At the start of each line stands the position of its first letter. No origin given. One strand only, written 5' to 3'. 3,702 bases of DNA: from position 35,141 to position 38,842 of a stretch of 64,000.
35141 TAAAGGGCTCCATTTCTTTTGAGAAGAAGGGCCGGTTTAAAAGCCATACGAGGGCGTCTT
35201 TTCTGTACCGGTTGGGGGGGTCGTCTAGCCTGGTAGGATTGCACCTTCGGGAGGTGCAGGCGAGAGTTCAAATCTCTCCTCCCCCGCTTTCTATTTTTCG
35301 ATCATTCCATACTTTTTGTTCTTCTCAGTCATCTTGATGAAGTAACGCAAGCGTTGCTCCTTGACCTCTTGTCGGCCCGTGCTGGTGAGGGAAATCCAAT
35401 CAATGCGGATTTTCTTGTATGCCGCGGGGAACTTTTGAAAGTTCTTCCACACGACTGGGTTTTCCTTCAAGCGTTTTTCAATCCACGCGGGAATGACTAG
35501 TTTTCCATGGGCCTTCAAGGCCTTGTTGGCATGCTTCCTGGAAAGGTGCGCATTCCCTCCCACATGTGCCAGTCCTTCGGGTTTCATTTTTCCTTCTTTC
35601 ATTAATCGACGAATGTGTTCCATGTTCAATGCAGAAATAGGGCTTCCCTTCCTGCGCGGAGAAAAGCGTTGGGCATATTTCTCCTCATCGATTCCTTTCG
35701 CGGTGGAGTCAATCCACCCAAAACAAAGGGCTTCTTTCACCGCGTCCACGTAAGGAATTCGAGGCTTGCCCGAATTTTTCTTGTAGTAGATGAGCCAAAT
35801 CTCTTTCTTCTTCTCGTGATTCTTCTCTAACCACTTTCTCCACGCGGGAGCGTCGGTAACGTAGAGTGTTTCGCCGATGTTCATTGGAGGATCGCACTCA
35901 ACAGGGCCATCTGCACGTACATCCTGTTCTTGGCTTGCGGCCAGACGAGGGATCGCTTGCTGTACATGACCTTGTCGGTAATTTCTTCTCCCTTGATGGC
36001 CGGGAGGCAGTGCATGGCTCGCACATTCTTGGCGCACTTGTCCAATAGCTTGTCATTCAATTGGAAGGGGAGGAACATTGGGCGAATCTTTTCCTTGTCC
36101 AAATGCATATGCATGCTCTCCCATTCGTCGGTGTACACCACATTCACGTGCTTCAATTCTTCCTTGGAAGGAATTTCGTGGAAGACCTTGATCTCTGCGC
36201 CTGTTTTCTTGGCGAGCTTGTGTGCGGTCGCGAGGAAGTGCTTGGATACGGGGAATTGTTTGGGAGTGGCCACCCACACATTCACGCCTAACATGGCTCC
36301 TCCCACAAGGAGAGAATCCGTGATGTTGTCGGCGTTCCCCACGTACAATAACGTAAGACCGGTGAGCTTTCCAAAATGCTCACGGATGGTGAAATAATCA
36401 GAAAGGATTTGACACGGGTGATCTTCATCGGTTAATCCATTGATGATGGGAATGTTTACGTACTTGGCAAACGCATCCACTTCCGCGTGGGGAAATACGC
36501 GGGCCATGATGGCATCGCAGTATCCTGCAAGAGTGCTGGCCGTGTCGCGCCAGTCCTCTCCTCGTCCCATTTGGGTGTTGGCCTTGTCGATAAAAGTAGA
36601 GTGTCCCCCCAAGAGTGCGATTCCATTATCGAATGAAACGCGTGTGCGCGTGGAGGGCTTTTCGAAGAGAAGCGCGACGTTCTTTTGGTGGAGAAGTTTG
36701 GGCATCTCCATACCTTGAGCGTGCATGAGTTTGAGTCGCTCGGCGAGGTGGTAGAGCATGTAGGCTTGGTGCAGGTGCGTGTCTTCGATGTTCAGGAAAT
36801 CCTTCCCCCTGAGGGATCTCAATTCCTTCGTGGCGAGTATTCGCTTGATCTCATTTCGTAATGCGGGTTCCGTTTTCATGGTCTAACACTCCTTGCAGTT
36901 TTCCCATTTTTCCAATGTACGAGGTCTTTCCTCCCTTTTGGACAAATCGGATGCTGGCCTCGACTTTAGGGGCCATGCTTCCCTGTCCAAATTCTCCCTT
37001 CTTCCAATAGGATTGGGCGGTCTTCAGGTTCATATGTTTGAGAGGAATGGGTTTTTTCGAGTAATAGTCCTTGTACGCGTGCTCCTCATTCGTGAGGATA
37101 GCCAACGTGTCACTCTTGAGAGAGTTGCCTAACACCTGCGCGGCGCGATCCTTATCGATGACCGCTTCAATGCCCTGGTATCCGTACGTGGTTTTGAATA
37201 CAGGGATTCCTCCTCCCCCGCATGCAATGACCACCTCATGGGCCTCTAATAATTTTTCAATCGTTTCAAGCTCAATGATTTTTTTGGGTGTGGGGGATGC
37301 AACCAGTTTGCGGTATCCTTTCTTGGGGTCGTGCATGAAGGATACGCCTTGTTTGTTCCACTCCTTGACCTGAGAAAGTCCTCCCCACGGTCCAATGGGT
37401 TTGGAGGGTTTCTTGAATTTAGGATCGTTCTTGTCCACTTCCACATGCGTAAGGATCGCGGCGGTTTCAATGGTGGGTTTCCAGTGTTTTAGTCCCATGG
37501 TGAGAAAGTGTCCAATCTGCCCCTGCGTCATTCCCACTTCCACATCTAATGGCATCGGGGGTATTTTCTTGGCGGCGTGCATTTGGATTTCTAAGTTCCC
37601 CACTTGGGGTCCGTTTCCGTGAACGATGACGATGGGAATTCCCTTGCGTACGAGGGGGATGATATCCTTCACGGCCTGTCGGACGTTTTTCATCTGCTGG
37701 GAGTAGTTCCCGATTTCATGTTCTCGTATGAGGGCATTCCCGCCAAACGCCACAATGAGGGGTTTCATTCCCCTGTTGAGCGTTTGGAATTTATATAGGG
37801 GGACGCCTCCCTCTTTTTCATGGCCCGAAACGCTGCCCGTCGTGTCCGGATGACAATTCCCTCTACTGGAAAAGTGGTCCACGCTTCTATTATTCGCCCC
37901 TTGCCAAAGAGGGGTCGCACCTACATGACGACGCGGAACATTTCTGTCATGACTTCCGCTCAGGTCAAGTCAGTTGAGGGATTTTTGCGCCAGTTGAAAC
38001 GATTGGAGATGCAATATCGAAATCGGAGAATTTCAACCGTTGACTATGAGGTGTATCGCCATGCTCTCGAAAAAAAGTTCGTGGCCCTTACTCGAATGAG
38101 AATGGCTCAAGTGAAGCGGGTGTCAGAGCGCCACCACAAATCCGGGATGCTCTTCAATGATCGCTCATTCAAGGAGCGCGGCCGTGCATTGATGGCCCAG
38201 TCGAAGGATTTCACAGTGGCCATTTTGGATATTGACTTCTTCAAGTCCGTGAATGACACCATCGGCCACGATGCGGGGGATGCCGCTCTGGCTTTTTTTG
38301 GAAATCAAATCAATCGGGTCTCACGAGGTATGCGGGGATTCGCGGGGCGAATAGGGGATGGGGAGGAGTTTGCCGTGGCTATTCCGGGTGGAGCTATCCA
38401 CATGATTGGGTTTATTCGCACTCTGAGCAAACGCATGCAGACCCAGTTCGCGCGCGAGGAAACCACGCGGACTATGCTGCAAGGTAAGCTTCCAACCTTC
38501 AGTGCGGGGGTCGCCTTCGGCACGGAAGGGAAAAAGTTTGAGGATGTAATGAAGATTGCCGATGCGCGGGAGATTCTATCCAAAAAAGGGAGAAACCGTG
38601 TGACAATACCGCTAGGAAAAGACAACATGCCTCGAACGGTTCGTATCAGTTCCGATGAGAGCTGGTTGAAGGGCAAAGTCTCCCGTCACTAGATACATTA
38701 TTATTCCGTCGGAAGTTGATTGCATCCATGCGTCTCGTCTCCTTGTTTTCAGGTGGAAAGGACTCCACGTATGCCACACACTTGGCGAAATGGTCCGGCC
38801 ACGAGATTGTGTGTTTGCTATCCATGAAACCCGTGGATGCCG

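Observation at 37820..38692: GGDEF-domain protein in an archaeon, with a one-residue insertion in the signature loop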

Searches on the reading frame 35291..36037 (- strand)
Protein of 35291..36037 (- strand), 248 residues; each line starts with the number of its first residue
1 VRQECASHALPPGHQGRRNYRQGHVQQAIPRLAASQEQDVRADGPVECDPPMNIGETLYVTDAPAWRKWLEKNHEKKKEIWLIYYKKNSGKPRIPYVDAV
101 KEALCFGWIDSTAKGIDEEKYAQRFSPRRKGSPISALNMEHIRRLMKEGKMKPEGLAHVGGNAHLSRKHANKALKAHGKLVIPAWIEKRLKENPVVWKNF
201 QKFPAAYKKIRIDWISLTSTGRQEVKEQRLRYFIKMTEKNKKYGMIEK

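Call 49: search_protein_families(library=pfam, proteins=[window:35291-36037:-], max_evalue=0.001)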
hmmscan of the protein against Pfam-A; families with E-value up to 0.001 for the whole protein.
window:35291-36037:- (248 aa): 1 family
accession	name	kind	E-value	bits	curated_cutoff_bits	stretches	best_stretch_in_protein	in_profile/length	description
PF13376.11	OmdA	-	5.5e-12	45.9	25.6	1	180-240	2-60/60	Bacteriocin-protection, YdeI or OmpD-Associated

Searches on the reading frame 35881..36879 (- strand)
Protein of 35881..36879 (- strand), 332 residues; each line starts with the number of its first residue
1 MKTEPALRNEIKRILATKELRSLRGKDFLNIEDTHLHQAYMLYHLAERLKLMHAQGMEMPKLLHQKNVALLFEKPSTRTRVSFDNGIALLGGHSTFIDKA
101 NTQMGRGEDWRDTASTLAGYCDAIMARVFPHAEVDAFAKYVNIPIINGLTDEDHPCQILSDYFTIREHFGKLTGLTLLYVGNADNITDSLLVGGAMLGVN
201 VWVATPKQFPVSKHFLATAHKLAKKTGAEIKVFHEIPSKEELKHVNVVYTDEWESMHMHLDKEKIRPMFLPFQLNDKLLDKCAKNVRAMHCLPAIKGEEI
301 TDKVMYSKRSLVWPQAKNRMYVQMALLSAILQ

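Call 49: search_protein_families(library=pfam, proteins=[window:35881-36879:-], max_evalue=0.001)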
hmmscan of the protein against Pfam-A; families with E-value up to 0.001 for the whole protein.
window:35881-36879:- (332 aa): 2 families
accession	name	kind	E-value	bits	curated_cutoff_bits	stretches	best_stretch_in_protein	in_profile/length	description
PF00185.30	OTCace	-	8.5e-45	153.1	29.4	1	174-329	2-156/157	Aspartate/ornithine carbamoyltransferase, Asp/Orn binding domain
PF02729.26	OTCace_N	-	3.7e-42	144.3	29.9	1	26-167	1-148/148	Aspartate/ornithine carbamoyltransferase, carbamoyl-P binding domain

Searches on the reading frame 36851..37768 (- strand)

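Call 49: search_protein_families(library=pfam, proteins=[window:36851-37768:-], max_evalue=0.001)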
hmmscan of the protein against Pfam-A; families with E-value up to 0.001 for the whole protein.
window:36851-37768:- (305 aa): 1 family
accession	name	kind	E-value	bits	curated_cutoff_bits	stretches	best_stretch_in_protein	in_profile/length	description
PF00696.33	AA_kinase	-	3.3e-22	79.8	24.9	1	4-285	3-232/234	Amino acid kinase family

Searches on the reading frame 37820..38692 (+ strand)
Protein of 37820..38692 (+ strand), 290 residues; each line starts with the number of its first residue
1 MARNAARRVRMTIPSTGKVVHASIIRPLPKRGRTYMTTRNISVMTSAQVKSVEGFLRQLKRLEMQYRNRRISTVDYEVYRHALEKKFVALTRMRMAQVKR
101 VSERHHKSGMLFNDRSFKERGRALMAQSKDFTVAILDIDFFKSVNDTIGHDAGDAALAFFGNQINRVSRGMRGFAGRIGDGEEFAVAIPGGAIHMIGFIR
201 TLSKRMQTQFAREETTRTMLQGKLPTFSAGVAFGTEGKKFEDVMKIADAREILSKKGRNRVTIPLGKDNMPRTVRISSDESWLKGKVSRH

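Call 3: search_protein_families(library=pfam, proteins=[window:37820-38692:+], max_evalue=1)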
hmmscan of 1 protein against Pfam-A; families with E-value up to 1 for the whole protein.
window:37820-38692:+ (290 aa): 4 families
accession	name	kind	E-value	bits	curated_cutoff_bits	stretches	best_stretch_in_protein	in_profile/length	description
PF00990.26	GGDEF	-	4.4e-19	69.3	23.8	1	112-250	10-150/161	Diguanylate cyclase, GGDEF domain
PF20315.3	DUF6611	-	0.054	14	27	1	18-78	91-154/168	Family of unknown function (DUF6611)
PF25174.1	Beta-prop_THOC3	-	0.12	11.8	305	1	88-159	112-179/272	THOC3 beta-propeller domain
PF22335.1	Cas10-Cmr2_palm2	-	0.13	12.8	27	1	195-261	71-132/133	Cas10/Cmr2, second palm domain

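Call 4: search_protein_families(library=ncbifam, proteins=[window:37820-38692:+], max_evalue=1)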
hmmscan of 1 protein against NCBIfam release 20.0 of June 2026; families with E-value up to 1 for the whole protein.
window:37820-38692:+ (290 aa): 19 families
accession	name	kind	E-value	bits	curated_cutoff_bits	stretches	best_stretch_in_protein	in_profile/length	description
TIGR00254.1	GGDEF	domain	6.7e-20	71.5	37.4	1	112-262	14-165/168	diguanylate cyclase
NF038266.1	diguan_SiaD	equivalog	1.1e-19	70.8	290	1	47-261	54-252/252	biofilm regulation diguanylate cyclase SiaD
NF007380.0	PRK09894.1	equivalog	7.3e-18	64.9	256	1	64-263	91-286/296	diguanylate cyclase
NF007135.0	PRK09581.1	equivalog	2.9e-16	59.3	474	1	113-262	302-453/457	PleD family two-component system response regulator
NF011955.1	PRK15426.1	equivalog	4e-16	58.3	408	1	76-263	377-560/564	cellulose biosynthesis regulator diguanylate cyclase DgcQ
NF007423.1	PRK09966.1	equivalog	1.7e-14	53.6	325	1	111-249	247-384/390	diguanylate cyclase DgcN/YfiN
NF041606.1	dguan_cyc_DgcA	equivalog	9.9e-13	47.7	370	1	119-263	198-338/340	diguanylate cyclase DgcA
NF007599.0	PRK10245.1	equivalog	1.2e-12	47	402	1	100-260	217-366/371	diguanylate cyclase AdrA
NF047654.1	DiguCycDgcRLepto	equivalog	2.8e-12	46.2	500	1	110-261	140-293/295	diguanylate cyclase DgcR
NF051473.1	DigCycDgcsShew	equivalog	6.9e-12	45.3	400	1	127-250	163-276/291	diguanylate cyclase DgcS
NF040885.1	diguan_DgcJ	equivalog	4e-11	42.4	500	1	116-259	358-490/493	diguanylate cyclase DgcJ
NF007298.0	PRK09776.1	equivalog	2.6e-09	35.5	1135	1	101-263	682-844/1111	diguanylate cyclase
NF045675.1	PhdiestaseDibA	equivalog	1e-08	34.1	980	1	110-250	215-349/623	phosphodiesterase DibA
NF050064.1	BlResRespRegCbrR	equivalog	6.6e-08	31.9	600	1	117-262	272-412/415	bile resistance response regulator CbrR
NF047872.1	GGDEF_GdpS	equivalog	4.1e-07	29.5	400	1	114-194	202-280/355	GGDEF domain-containing protein GdpS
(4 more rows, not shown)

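Call 5: search_solved_structures(query=window:37820-38692:+, max_evalue=0.01, show_alignments=3)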
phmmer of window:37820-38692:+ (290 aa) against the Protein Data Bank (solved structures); distinct sequences matched with E-value up to 0.01: 46.
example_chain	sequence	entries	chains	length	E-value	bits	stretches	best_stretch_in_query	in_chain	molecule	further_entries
6tts_A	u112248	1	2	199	1.8e-14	57.1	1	130-263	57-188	GGDEF diguanylate cyclase DgcB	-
6ttr_A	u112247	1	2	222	3.4e-13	52.9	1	94-263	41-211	GGDEF diguanylate cyclase DgcB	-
3i5c_A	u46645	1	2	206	3.2e-11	46.5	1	118-262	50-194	Fusion of General control protein GCN4 and WSPR response regulator protein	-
3i5b_A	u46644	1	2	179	4e-11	46.2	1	119-262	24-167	WspR response regulator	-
9t28_A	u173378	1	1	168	7e-11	45.4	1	119-261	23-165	diguanylate cyclase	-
3bre_A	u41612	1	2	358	8.5e-11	45.1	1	102-262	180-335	Probable two-component response regulator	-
7e6g_A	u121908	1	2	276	5.3e-10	42.5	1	118-260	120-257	Putative GGDEF domain protein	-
8wcn_A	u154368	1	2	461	2.5e-09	40.3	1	126-264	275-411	Diguanylate cyclase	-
6zxb_A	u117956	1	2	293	7.3e-09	38.8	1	100-261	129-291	Putative GGDEF/response regulator receiver domain protein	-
6zxc_A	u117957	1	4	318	8.3e-09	38.6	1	101-261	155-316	Putative GGDEF/response regulator receiver domain protein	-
6zxm_A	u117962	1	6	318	1.1e-08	38.2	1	101-261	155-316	Putative GGDEF/response regulator receiver domain protein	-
3ign_A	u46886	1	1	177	2.6e-08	37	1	132-265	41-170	Diguanylate cyclase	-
1w25_A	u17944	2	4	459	1.2e-07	34.7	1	131-261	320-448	STALKED-CELL DIFFERENTIATION CONTROLLING PROTEIN | RESPONSE REGULATOR PLED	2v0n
2wb4_A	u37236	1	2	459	1.3e-07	34.7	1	131-261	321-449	DIGUANYLATE CYCLASE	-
9g86_A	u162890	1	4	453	1.3e-07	34.6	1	131-261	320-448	Response regulator PleD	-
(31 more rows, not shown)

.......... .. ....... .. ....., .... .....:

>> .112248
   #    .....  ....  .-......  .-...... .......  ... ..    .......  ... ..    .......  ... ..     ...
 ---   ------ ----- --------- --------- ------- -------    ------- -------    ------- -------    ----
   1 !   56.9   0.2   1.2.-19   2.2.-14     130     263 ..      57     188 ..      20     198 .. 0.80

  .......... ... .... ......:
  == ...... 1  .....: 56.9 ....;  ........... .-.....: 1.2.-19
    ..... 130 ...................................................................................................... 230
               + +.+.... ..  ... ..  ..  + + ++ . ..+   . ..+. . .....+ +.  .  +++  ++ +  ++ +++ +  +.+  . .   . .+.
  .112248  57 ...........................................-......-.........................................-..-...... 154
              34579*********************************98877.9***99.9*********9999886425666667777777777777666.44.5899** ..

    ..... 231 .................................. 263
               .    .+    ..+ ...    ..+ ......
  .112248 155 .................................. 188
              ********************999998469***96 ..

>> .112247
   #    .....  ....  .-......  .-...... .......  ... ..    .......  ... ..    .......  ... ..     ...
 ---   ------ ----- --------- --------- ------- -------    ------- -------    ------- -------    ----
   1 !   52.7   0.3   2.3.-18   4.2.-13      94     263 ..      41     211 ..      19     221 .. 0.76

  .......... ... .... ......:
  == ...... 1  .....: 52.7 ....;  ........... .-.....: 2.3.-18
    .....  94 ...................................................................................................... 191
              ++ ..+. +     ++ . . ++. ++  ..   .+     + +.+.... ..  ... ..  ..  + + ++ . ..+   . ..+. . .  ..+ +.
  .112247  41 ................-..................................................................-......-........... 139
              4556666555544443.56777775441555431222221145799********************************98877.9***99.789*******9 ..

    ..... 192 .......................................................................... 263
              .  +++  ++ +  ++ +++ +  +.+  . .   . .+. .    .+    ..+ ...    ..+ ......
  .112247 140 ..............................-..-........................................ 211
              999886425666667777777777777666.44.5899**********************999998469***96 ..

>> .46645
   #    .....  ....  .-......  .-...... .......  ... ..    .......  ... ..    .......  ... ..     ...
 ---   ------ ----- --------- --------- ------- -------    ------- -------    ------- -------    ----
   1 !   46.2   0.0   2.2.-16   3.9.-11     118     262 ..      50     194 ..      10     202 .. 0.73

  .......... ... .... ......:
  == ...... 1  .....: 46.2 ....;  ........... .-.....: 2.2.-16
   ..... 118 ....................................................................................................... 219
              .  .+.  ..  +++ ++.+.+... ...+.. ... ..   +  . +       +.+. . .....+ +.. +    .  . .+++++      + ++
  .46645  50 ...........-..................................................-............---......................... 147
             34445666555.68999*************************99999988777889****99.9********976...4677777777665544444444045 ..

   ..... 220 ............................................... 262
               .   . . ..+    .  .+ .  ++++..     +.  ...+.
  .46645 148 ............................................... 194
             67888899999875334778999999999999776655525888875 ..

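Call 6: find_homologous_proteins(query=window:37820-38692:+)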
Query window:37820-38692:+ (290 aa): 1143 proteins with E <= 0.001 among 2512 candidates; the best 120 are listed.
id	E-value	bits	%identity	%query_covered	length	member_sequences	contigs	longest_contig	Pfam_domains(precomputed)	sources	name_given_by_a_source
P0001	7.5e-161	552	100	88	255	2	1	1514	PF00990.27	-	-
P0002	5.9e-143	493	78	100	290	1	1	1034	PF00990.27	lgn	-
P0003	1.5e-51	194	43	94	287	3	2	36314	PF00990.27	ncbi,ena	-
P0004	7.4e-14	70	36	59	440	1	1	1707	PF00990.27,PF00072.31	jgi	jgi:diguanylate cyclase (GGDEF)-like protein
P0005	1.6e-13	69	38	51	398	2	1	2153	PF00990.27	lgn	-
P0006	1.9e-13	69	35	60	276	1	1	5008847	PF00990.27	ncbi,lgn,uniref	ncbi:diguanylate cyclase (GGDEF)-like protein [Bosea sp. OAE506]|uniref:GGDEF domain-containing prot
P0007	1.4e-12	66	36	53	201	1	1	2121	PF00990.27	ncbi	-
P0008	1.5e-12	66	35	60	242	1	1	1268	PF00990.27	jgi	jgi:diguanylate cyclase (GGDEF)-like protein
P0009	1.6e-12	66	32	76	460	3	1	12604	PF00990.27,PF00072.31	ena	-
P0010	1.9e-12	65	41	52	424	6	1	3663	PF00990.27,PF00072.31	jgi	jgi:diguanylate cyclase (GGDEF)-like protein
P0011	2.7e-12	65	32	72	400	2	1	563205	PF24898.3,PF00990.27,PF00072.31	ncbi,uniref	ncbi:diguanylate cyclase [Roseibium sp.]|uniref:GGDEF domain-containing response regulator n=1 Tax=R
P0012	4.9e-12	64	32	66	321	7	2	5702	PF00990.27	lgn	-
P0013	5.6e-12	64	32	65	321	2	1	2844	PF00990.27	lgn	-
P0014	6.2e-12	64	38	46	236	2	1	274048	PF00990.27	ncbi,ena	-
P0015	8.1e-12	63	36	46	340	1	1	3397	PF12860.14,PF00990.27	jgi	jgi:diguanylate cyclase (GGDEF)-like protein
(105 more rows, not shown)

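Call 11: find_encoding_contigs(protein=P0003, flank=10000)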
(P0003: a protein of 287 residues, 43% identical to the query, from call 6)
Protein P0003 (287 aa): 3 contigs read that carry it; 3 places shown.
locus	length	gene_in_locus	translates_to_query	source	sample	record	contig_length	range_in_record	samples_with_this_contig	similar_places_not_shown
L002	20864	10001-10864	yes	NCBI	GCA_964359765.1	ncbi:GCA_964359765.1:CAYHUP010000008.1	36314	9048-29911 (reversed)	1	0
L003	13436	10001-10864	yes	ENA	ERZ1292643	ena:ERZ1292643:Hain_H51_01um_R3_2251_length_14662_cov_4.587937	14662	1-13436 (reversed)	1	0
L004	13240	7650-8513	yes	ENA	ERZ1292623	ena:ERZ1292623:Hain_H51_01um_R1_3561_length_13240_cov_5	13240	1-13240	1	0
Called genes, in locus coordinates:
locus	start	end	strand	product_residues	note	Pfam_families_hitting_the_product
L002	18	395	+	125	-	PF07883:Cupin_2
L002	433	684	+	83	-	PF01541:GIY-YIG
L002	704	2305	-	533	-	PF04851:ResIII, PF00270:DEAD, PF00271:Helicase_C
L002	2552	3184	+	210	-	PF13091:PLDc_2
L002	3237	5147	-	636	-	PF02934:GatB_N, PF02938:GAD (weak), PF02637:GatB_Yqey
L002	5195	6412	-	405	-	PF07690:MFS_1, PF00083:Sugar_tr, PF12832:MFS_1_like, PF13347:MFS_2, PF03092:BT1 (weak), PF07690:MFS_1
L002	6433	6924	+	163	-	-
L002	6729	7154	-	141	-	PF01850:PIN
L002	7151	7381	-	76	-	-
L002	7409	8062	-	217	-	PF28474:DUF8412, PF13376:OmdA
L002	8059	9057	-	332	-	PF02729:OTCace_N, PF00185:OTCace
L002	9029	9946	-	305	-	PF00696:AA_kinase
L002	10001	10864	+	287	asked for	PF00990:GGDEF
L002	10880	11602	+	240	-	PF01902:Diphthami_syn_2_N, PF28410:Diphthami_syn_2_C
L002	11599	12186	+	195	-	PF00117:GATase, PF07722:Peptidase_C26 (faint)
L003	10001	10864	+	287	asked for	PF00990:GGDEF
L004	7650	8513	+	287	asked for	PF00990:GGDEF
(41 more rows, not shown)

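Call 12: find_encoding_contigs(protein=P0001, flank=10000)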
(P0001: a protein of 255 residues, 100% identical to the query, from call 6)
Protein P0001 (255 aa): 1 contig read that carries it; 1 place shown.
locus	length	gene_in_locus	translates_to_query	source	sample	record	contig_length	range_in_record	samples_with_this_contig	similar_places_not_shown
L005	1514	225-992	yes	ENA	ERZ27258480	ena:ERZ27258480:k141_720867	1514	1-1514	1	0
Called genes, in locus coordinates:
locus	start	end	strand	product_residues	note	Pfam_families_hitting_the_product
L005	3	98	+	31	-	?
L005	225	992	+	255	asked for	PF00990:GGDEF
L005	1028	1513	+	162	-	?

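Call 15: find_related_loci(query=A1, collection=genome_contigs, flank=6000)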
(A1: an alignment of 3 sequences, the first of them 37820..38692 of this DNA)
Query A1 (290 aa) in genome_contigs; peptide patterns used: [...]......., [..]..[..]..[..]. (x = any residue, [..] = any of these).
600 stretches matched a pattern (row limit reached: there are more); 555 encode a relative of the query (tblastn E <= 1e-3); the best 80 are kept; 80 distinct loci.
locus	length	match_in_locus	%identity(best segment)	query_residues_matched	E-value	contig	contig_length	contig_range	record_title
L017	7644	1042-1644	32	66-264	3e-16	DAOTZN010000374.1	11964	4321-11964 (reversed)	MAG TPA_asm: Anaerolineales bacterium isolate H54_522 k91_2229182, whole genome shotgun sequence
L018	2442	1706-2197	33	108-268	3e-16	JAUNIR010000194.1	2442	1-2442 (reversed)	MAG: Lachnospiraceae bacterium isolate S28M_St_metabat_86 NODE_28962_length_2442_cov_7.796397, whole genome shotgun sequ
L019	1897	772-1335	34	93-278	6e-16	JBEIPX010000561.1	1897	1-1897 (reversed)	MAG: Bradyrhizobiaceae bacterium isolate Sample-106-S6-bin-82 Sample_106_S6-bin_82-k141_1729691, whole genome shotgun se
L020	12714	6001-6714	30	28-263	1e-15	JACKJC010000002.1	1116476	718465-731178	MAG: Methylobacteriaceae bacterium isolate HK-STAS-PROT-29 HK-STAS-PROT-29_2, whole genome shotgun sequence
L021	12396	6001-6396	40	129-263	1e-15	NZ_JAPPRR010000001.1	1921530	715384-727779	Pseudokordiimonas caeni strain LB-31 LB-31_scaffold1, whole genome shotgun sequence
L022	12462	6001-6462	34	112-262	1e-15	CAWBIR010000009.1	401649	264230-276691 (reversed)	MAG: uncultured Alphaproteobacteria bacterium isolate MFD05513.bin.2.72 genome assembly, contig: contig_30445, whole gen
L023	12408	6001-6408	36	126-263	1e-15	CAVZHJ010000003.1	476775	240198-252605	MAG: uncultured Alphaproteobacteria bacterium isolate MFD04651.bin.2.128 genome assembly, contig: contig_15125, whole ge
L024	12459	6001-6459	35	112-261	1e-15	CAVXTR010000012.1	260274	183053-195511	MAG: uncultured Alphaproteobacteria bacterium isolate MFD05513.bin.2.56 genome assembly, contig: contig_27264, whole gen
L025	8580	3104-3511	39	125-262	2e-15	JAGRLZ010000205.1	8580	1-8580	MAG: Xanthobacteraceae bacterium isolate HKST-UBA78 k127_2245606, whole genome shotgun sequence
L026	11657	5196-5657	36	111-262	2e-15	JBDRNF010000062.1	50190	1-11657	MAG: Pseudomonadota bacterium isolate MEGAHIT-group-1.874 k141_10756601, whole genome shotgun sequence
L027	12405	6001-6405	37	126-262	2e-15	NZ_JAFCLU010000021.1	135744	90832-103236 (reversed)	Bradyrhizobium sp. AUGA SZCCT0283 NODE_21, whole genome shotgun sequence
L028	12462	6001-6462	34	112-262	2e-15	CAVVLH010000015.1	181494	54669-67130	MAG: uncultured Alphaproteobacteria bacterium isolate MFD04540.bin.2.17 genome assembly, contig: contig_21611, whole gen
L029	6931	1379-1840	34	112-262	3e-15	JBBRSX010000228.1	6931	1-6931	MAG: Hyphomicrobiales bacterium isolate La2_metabat2.155 La2_metabat2.155_K_3991218L6931_cov_19.0384, whole genome shotg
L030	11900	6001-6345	38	77-190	3e-15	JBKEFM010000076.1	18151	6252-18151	MAG: Paraglaciecola sp. isolate 3300055476_33 Ga0535647_0001554, whole genome shotgun sequence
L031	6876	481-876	39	129-262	3e-15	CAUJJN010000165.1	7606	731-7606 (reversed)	MAG: Pseudomonadota bacterium isolate KLAP40 genome assembly, contig: KLAP40_484996, whole genome shotgun sequence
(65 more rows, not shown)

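Call 48: find_encoding_contigs(protein=P0002, flank=3000)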
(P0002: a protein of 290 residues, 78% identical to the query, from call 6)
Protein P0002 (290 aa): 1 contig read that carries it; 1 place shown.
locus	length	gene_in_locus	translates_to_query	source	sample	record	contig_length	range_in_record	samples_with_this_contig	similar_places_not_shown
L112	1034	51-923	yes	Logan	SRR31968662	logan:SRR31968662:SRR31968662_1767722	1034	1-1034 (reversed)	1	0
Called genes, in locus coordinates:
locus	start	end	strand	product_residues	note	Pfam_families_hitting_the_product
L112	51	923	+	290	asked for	PF00990:GGDEF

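Call 61: search_protein_families(library=padloc, proteins=[window:37820-38692:+, P0003], max_evalue=0.01)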
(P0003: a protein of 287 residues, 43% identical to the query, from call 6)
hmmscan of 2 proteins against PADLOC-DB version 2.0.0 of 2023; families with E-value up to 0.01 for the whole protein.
window:37820-38692:+ (290 aa): 1 family
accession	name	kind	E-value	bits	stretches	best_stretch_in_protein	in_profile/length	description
PDLC01444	Cas10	-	0.0061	13.4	1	204-266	455-511/605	CAS-III; effector_LS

P0003 (287 aa): 0 families

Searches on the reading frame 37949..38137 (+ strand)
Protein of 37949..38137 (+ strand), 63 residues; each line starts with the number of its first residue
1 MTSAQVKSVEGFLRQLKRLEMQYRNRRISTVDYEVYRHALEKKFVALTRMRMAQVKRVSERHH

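Call 105: search_protein_families(library=pfam, proteins=[window:37949-38137:+], max_evalue=10)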
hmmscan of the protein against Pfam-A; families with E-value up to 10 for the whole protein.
seq(63 aa): 1 family
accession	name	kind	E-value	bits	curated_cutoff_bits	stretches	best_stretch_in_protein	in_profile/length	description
PF07923.18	N1221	-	0.099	12.2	27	1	4-48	228-278/289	N1221-like protein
